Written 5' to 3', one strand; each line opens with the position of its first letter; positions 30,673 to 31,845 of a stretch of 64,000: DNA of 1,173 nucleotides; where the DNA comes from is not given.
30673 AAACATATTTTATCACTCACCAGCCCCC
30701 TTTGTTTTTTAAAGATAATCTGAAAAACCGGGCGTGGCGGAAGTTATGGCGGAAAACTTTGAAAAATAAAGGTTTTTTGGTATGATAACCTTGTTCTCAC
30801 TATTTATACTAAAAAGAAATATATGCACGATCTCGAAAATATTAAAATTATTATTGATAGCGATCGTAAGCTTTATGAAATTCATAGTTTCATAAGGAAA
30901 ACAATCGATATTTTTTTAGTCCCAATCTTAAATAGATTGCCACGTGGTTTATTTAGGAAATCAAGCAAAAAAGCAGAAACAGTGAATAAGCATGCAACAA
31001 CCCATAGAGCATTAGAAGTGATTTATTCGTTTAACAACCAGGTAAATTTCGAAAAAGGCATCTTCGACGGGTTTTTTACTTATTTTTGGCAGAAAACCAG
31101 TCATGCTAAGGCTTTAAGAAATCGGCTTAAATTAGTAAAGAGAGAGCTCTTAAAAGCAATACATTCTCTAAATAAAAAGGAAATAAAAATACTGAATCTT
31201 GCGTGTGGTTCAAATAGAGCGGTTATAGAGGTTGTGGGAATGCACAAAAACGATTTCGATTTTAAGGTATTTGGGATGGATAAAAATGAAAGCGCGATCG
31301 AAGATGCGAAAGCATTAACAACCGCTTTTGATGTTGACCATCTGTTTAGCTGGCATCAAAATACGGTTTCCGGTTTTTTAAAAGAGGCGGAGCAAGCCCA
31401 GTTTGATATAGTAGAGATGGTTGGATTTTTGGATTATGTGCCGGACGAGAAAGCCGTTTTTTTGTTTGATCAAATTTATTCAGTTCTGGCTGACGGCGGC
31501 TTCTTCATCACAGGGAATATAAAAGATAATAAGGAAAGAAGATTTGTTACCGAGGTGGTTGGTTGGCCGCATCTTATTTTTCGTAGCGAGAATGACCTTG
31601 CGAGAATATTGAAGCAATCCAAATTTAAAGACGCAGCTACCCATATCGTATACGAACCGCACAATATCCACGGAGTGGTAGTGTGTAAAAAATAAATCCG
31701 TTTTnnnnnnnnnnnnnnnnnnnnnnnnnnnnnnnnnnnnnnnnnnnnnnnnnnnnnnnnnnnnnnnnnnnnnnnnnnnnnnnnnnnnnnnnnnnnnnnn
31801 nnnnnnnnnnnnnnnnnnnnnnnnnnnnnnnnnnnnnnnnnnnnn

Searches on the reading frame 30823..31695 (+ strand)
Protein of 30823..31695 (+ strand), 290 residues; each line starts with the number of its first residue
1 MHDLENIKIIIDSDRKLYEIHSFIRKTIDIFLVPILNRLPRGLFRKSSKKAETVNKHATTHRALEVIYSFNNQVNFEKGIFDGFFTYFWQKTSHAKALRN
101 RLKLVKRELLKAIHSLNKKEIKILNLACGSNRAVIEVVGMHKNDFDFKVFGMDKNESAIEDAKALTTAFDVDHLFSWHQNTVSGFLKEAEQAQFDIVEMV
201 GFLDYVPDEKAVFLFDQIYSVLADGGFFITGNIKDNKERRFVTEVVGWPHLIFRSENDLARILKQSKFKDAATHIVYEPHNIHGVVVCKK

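Call 9: search_protein_families(library=pfam, proteins=[window:30823-31695:+], max_evalue=0.01)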
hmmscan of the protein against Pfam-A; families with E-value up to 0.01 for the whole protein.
window:30823-31695:+ (290 aa): 8 families
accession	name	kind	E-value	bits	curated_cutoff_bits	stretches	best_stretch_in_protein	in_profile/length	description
PF13847.12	Methyltransf_31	-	4.7e-09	36.5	27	1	118-237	2-114/145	Methyltransferase domain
PF13649.12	Methyltransf_25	-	1.8e-07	32.2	27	1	123-226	1-97/97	Methyltransferase domain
PF08242.18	Methyltransf_12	-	2.1e-06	28.8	30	1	125-228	2-98/98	Methyltransferase domain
PF13489.12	Methyltransf_23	-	7.2e-05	23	27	1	107-229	7-115/164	Methyltransferase domain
PF08241.18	Methyltransf_11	-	0.00012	23.1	21.2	1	124-229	1-94/95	Methyltransferase domain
PF01739.24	CheR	-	0.0013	18.7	27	0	86-166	3-84/195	CheR methyltransferase, SAM binding domain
PF02942.19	Flu_B_NS1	-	0.0029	17.2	25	1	69-131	16-77/247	Influenza B non-structural protein (NS1)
PF12147.14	Methyltransf_20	-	0.0073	16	21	1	97-179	109-192/309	Putative methyltransferase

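Call 10: search_protein_families(library=ncbifam, proteins=[window:30823-31695:+], max_evalue=0.01)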
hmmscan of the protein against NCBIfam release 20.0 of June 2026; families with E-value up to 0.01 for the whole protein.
window:30823-31695:+ (290 aa): 5 families
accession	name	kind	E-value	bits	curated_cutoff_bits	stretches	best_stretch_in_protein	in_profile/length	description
TIGR01983.1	UbiG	equivalog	6.6e-08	32.1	102.95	1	100-237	28-158/228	bifunctional 2-polyprenyl-6-hydroxyphenol methylase/3-demethylubiquinol 3-O-methyltransferase UbiG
NF043040.1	corrin_prot_MT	hypoth_equivalog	4.2e-07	29.6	180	1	101-231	26-148/216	corrinoid protein-associated methyltransferase CpaM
NF004851.0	PRK06202.1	equivalog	1.9e-05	24.2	243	1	115-216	58-152/237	hypothetical protein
NF050150.1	RiPP_MTase_ApyS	equivalog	0.0031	16.8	400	1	91-164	115-183/323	RiPP biosynthesis methyltransferase ApyS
TIGR04543.1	ketoArg_3Met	equivalog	0.0043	16.2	425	1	113-200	143-227/336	2-ketoarginine methyltransferase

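Call 34: find_homologous_proteins(query=window:30823-31695:+)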
Query window:30823-31695:+ (290 aa): 117 proteins with E <= 0.001 among 886 candidates.
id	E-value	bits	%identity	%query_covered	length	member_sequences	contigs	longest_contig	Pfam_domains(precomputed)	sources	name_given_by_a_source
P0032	3.6e-190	648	100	100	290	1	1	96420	PF13847.13,PF13649.13,PF08242.19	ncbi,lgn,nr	ncbi:class I SAM-dependent methyltransferase [Candidatus Azambacteria bacterium]|nr:class I SAM-depe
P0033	8.8e-164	562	87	100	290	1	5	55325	PF13847.13,PF13649.13,PF08242.19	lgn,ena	-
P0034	1.5e-130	453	68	99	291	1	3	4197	PF13847.13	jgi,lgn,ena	-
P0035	2.2e-130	452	68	99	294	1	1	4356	PF13847.13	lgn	-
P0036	5.0e-130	451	70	96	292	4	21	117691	PF13847.13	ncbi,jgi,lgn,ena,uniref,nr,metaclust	ncbi:MAG: hypothetical protein UT92_C0001G0016 [Candidatus Curtissbacteria bacterium GW2011_GWA1_40_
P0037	3.9e-129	448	67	98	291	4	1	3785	PF13847.13,PF08242.19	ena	-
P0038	3.5e-127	442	68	99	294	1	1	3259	-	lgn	-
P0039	3.5e-126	438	69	99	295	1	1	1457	PF13847.13,PF13649.13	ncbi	-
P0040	1.1e-124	433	68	94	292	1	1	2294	PF13847.13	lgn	-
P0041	9.7e-124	430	67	99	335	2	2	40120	PF13847.13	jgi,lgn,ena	-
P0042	1.1e-123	430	67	99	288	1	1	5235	PF13847.13,PF13649.13,PF01739.25,PF08242.19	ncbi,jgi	jgi:hypothetical protein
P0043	7.5e-123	427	68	99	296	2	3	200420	PF13847.13,PF13649.13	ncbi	-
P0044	1.1e-122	427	65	98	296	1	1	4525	PF13847.13,PF01739.25,PF08242.19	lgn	-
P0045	7.0e-122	424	67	99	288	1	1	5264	PF13847.13,PF13649.13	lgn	-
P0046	1.3e-120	420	66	98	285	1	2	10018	PF13847.13,PF13649.13,PF08242.19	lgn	-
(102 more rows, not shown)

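Call 35: find_encoding_contigs(protein=P0033, flank=10000, max_places=4)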
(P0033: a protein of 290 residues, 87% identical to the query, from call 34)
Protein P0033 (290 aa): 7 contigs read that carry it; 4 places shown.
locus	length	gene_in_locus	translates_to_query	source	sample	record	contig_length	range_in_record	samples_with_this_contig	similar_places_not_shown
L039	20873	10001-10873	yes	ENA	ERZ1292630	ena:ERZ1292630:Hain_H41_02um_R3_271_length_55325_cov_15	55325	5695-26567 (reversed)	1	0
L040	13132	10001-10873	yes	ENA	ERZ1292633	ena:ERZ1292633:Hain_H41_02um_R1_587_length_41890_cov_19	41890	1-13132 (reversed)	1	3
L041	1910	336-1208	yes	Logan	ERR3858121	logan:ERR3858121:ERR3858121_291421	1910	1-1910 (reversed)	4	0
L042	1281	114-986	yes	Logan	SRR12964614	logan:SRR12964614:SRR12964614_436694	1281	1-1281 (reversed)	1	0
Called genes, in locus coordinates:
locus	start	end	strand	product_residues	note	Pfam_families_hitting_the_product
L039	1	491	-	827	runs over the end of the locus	PF00912:Transgly, PF00905:Transpeptidase, PF17957:Big_7 (faint)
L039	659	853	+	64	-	-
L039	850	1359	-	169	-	PF02075:RuvC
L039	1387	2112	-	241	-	PF20772:TACO1_YebC_N, PF01709:Transcrip_reg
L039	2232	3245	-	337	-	PF05496:RuvB_N, PF06068:TIP49 (faint), PF13191:AAA_16 (faint), PF00004:AAA, PF07728:AAA_5, PF17864:AAA_lid_4, PF05491:WHD_RuvB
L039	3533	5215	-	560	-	PF05157:MshEN (weak), PF00437:T2SSE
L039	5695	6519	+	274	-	PF13186:SPASM (weak)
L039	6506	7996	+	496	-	PF04055:Radical_SAM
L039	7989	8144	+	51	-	-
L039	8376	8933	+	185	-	PF13302:Acetyltransf_3, PF13420:Acetyltransf_4 (weak), PF13523:Acetyltransf_8 (weak), PF00583:Acetyltransf_1, PF13673:Acetyltransf_10 (weak), PF13508:Acetyltransf_7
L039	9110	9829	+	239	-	PF01553:Acyltransferase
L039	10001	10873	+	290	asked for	PF13847:Methyltransf_31, PF08242:Methyltransf_12 (faint), PF13649:Methyltransf_25 (weak)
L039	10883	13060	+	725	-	PF16927:HisKA_7TM, PF13185:GAF_2, PF01590:GAF, PF13492:GAF_3 (faint), PF00512:HisKA, PF02518:HATPase_c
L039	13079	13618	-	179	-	PF00293:NUDIX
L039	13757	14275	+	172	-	PF04229:GrpB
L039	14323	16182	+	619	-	PF03485:Arg_tRNA_synt_N, PF00750:tRNA-synt_1d, PF05746:DALR_1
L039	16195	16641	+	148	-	PF02367:TsaE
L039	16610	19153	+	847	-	PF02739:5_3_exonuc_N, PF01367:5_3_exonuc, PF22619:DNA_polI_exo1, PF00476:DNA_pol_A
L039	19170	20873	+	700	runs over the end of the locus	PF00989:PAS (weak), PF13188:PAS_8 (faint), PF00512:HisKA, PF02518:HATPase_c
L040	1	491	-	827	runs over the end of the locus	PF00912:Transgly, PF00905:Transpeptidase, PF17957:Big_7 (faint)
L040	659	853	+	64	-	-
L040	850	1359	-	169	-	PF02075:RuvC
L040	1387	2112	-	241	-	PF20772:TACO1_YebC_N, PF01709:Transcrip_reg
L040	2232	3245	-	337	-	PF05496:RuvB_N, PF06068:TIP49 (faint), PF13191:AAA_16 (faint), PF00004:AAA, PF07728:AAA_5, PF17864:AAA_lid_4, PF05491:WHD_RuvB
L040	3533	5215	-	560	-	PF05157:MshEN (weak), PF00437:T2SSE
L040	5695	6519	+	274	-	PF13186:SPASM (weak)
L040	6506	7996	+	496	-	PF04055:Radical_SAM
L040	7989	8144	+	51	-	-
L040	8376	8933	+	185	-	PF13302:Acetyltransf_3, PF13420:Acetyltransf_4 (weak), PF13523:Acetyltransf_8 (weak), PF00583:Acetyltransf_1, PF13673:Acetyltransf_10 (weak), PF13508:Acetyltransf_7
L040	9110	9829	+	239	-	PF01553:Acyltransferase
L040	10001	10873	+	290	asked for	PF13847:Methyltransf_31, PF08242:Methyltransf_12 (faint), PF13649:Methyltransf_25 (weak)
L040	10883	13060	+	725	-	PF16927:HisKA_7TM, PF13185:GAF_2, PF01590:GAF, PF13492:GAF_3 (faint), PF00512:HisKA, PF02518:HATPase_c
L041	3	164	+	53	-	?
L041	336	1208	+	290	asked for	PF13847:Methyltransf_31, PF08242:Methyltransf_12 (faint), PF13649:Methyltransf_25 (weak)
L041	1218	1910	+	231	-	?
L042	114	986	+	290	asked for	PF13847:Methyltransf_31, PF08242:Methyltransf_12 (faint), PF13649:Methyltransf_25 (weak)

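Call 36: find_encoding_contigs(protein=P0032, flank=10000, max_places=4)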
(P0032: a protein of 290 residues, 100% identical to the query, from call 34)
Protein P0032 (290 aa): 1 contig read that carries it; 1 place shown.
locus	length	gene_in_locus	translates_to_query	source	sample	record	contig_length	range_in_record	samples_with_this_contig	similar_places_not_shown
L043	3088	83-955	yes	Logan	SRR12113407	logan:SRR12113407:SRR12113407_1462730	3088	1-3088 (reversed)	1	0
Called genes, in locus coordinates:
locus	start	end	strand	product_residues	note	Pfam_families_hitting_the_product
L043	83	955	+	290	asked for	PF13847:Methyltransf_31, PF08242:Methyltransf_12 (weak), PF13649:Methyltransf_25 (weak)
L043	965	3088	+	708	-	?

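Call 45: find_encoding_contigs(protein=P0036, flank=3000, max_places=6)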
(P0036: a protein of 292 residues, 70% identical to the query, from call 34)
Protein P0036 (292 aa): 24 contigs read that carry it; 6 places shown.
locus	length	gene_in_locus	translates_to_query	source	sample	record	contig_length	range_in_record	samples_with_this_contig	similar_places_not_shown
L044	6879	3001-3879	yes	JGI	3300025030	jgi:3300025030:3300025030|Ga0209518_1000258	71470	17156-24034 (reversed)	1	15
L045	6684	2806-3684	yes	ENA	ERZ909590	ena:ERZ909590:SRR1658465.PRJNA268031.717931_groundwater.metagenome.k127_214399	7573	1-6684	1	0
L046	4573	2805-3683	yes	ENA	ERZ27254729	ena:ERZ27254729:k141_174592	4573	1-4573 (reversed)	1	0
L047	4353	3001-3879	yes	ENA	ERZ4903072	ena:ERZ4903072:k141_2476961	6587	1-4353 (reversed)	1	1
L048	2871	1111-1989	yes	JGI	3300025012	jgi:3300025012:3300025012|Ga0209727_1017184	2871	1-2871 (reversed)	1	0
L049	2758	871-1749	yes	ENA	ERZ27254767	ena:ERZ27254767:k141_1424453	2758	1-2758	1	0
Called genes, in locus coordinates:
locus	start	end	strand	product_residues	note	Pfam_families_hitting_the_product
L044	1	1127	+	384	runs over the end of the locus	PF04055:Radical_SAM, PF13353:Fer4_12 (faint)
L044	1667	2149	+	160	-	PF13302:Acetyltransf_3, PF13523:Acetyltransf_8 (faint), PF00583:Acetyltransf_1, PF13673:Acetyltransf_10 (weak)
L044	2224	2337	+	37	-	-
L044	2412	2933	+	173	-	PF20329:DUF6624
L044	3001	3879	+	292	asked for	PF13847:Methyltransf_31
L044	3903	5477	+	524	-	PF16927:HisKA_7TM, PF00512:HisKA, PF02518:HATPase_c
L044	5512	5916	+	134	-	PF00072:Response_reg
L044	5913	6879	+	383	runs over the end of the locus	PF00091:Tubulin, PF12327:FtsZ_C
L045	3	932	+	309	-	?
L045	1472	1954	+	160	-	PF13302:Acetyltransf_3, PF13523:Acetyltransf_8 (faint), PF00583:Acetyltransf_1, PF13673:Acetyltransf_10 (weak)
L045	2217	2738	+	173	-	PF20329:DUF6624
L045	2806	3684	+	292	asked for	PF13847:Methyltransf_31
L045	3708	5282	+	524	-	PF16927:HisKA_7TM, PF00512:HisKA, PF02518:HATPase_c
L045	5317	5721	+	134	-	PF00072:Response_reg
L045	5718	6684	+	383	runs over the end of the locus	PF00091:Tubulin, PF12327:FtsZ_C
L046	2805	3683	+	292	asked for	PF13847:Methyltransf_31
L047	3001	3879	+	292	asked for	PF13847:Methyltransf_31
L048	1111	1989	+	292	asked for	PF13847:Methyltransf_31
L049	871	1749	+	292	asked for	PF13847:Methyltransf_31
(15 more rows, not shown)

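Call 46: find_encoding_contigs(protein=P0043, flank=3000, max_places=3)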
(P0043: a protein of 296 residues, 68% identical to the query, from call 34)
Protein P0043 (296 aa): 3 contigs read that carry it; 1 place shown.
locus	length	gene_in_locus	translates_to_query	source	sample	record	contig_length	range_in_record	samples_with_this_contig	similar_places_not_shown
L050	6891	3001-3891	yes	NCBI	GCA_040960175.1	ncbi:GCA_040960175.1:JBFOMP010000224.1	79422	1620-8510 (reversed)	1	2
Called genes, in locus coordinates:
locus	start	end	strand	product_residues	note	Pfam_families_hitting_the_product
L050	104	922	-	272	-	PF00300:His_Phos_1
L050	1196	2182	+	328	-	PF21068:ATPgraspMvdD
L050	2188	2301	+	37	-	-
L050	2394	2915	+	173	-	PF20329:DUF6624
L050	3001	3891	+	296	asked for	PF13649:Methyltransf_25 (faint), PF13847:Methyltransf_31 (weak)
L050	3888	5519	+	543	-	PF16927:HisKA_7TM, PF00512:HisKA, PF02518:HATPase_c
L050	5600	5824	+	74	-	PF15919:HicB_lk_antitox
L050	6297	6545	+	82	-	PF15919:HicB_lk_antitox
